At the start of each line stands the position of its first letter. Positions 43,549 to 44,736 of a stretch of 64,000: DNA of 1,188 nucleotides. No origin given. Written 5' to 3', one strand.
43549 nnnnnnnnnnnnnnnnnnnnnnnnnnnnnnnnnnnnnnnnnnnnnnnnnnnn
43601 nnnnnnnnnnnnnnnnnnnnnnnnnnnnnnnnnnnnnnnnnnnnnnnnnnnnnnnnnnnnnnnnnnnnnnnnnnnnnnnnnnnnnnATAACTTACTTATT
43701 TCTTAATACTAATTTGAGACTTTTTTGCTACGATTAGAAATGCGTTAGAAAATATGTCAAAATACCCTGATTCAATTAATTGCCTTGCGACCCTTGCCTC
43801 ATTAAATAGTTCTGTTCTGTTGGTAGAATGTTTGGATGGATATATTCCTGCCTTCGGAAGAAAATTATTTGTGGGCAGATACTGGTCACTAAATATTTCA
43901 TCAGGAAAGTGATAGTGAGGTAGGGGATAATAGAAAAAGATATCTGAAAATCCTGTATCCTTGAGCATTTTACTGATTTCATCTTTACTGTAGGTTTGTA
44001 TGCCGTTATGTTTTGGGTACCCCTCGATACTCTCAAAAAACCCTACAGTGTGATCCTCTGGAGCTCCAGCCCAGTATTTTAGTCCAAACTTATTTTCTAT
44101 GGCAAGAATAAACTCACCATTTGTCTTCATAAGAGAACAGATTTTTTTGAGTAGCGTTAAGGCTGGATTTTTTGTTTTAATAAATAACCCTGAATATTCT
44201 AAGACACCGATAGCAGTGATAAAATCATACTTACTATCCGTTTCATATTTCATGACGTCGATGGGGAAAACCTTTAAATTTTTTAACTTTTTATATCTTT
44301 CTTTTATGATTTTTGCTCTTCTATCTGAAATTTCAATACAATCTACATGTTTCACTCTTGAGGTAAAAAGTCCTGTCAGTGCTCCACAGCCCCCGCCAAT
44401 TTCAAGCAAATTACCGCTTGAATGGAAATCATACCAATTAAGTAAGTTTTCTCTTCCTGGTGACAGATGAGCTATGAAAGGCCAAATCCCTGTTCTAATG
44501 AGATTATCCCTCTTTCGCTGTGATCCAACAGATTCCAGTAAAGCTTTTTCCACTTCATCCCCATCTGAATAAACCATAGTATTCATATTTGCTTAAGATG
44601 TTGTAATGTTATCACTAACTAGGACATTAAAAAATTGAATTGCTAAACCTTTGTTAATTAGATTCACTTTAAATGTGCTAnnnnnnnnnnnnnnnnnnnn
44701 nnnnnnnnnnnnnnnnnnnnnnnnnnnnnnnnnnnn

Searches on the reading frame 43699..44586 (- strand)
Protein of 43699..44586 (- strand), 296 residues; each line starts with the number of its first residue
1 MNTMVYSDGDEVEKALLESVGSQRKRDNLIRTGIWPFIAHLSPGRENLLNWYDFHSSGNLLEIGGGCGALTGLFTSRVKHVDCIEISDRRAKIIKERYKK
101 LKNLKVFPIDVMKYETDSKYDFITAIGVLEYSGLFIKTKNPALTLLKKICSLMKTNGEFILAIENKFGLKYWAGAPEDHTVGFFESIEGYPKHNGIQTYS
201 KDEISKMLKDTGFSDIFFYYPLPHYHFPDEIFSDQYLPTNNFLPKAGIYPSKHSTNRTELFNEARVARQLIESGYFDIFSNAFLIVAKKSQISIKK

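Call 4: search_protein_families(library=pfam, proteins=[window:43699-44586:-], max_evalue=0.01)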
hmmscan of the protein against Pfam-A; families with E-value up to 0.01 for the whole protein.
window:43699-44586:- (296 aa): 9 families
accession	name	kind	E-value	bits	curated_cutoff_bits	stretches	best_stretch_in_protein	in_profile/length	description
PF13489.12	Methyltransf_23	-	2.6e-09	37.4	27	1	54-214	20-160/164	Methyltransferase domain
PF08242.18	Methyltransf_12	-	1.9e-08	35.4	30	1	61-158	1-97/98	Methyltransferase domain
PF00398.26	RrnaAD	-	3.9e-07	29.9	24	1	57-120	31-94/263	Ribosomal RNA adenine dimethylase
PF05401.17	NodS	-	5.5e-07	30.1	24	1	57-163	44-146/201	Nodulation protein S (NodS)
PF13649.12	Methyltransf_25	-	1e-05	26.6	27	1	61-131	2-76/97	Methyltransferase domain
PF08241.18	Methyltransf_11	-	1.9e-05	25.7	21.2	1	61-160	1-94/95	Methyltransferase domain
PF05219.18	DREV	-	3.2e-05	23.6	26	1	56-164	94-189/265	DREV methyltransferase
PF13847.12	Methyltransf_31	-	0.0015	18.7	27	1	55-163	2-111/145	Methyltransferase domain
PF05175.20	MTS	-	0.0057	16.7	23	0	43-124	18-103/170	Methyltransferase small domain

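Call 28: search_solved_structures(query=window:43699-44586:-, max_evalue=0.01)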
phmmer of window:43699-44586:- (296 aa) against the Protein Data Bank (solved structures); distinct sequences matched with E-value up to 0.01: 11.
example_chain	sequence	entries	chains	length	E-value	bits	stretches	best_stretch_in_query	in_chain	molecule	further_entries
3dtn_A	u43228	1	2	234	6.3e-05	25.4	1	58-221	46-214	Putative Methyltransferase MM_2633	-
6ifv_A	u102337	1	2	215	0.00044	22.6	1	57-118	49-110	Ribosomal RNA small subunit methyltransferase A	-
6ifw_A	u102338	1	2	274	0.00069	21.9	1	58-118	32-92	Ribosomal RNA small subunit methyltransferase A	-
6ifx_A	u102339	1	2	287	0.00073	21.9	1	58-118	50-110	Ribosomal RNA small subunit methyltransferase A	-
6ifs_A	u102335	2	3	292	0.00076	21.8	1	58-118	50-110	Ribosomal RNA small subunit methyltransferase A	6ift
7v2l_W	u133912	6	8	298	0.00078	21.8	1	58-118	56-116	Ribosomal RNA small subunit methyltransferase A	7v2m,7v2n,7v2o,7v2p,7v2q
8k5l_A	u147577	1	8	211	0.0012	21.2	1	54-216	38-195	tRNA (cmo5U34)-methyltransferase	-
8x4l_A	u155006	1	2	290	0.0041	19.4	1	55-126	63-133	Probable ribosomal RNA small subunit methyltransferase A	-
3tqs_A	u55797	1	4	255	0.0047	19.2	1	57-118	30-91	Ribosomal RNA small subunit methyltransferase A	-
8x4o_A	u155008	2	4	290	0.0081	18.4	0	55-116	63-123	Probable ribosomal RNA small subunit methyltransferase A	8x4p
8x3w_A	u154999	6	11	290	0.0081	18.4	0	55-116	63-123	Probable ribosomal RNA small subunit methyltransferase A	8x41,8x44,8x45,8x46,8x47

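Call 65: search_protein_families(library=ncbifam, proteins=[window:43699-44586:-], max_evalue=0.001)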
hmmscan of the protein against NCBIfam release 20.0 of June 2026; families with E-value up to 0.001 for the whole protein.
window:43699-44586:- (296 aa): 11 families
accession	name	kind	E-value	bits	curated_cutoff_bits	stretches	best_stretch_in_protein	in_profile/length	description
TIGR00755.1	ksgA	equivalog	6.5e-09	35.5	171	1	47-121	20-94/256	16S rRNA (adenine(1518)-N(6)/adenine(1519)-N(6))-dimethyltransferase RsmA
NF000499.2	Erm23S_rRNA_broad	equivalog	8.8e-08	31.8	212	1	54-117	21-84/244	23S ribosomal RNA methyltransferase Erm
NF041650.1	nod_mtase_NodS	equivalog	8.6e-06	25.6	300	1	59-161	41-139/190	nodulation methyltransferase NodS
NF012222.1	erm_A_23S_MT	exception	1.2e-05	25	475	1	47-122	21-96/243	23S rRNA (adenine(2058)-N(6))-methyltransferase Erm(A)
NF043040.1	corrin_prot_MT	hypoth_equivalog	1.5e-05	24.5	180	1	56-164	41-150/216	corrinoid protein-associated methyltransferase CpaM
TIGR02072.1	BioC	equivalog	0.00026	20.9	184.95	0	58-184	36-151/244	malonyl-ACP O-methyltransferase BioC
TIGR02021.1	BchM-ChlM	equivalog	0.00041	19.8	158.9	1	46-159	42-153/218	magnesium protoporphyrin IX methyltransferase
NF053839.1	CPFASynBruc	equivalog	0.00049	19.2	600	1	58-161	176-276/410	cyclopropane fatty acid synthase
NF000337.1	erm_SHROVE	exception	0.00061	19.2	320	1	53-116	25-88/248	ErmE/ErmH/ErmO/ErmR family 23S rRNA (adenine(2058)-N(6))-methyltransferase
TIGR01983.1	UbiG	equivalog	0.00076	18.8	102.95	0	57-166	50-156/228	bifunctional 2-polyprenyl-6-hydroxyphenol methylase/3-demethylubiquinol 3-O-methyltransferase UbiG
NF008686.0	PRK11705.1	equivalog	0.00077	18.6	400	0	58-161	169-265/383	cyclopropane fatty acyl phospholipid synthase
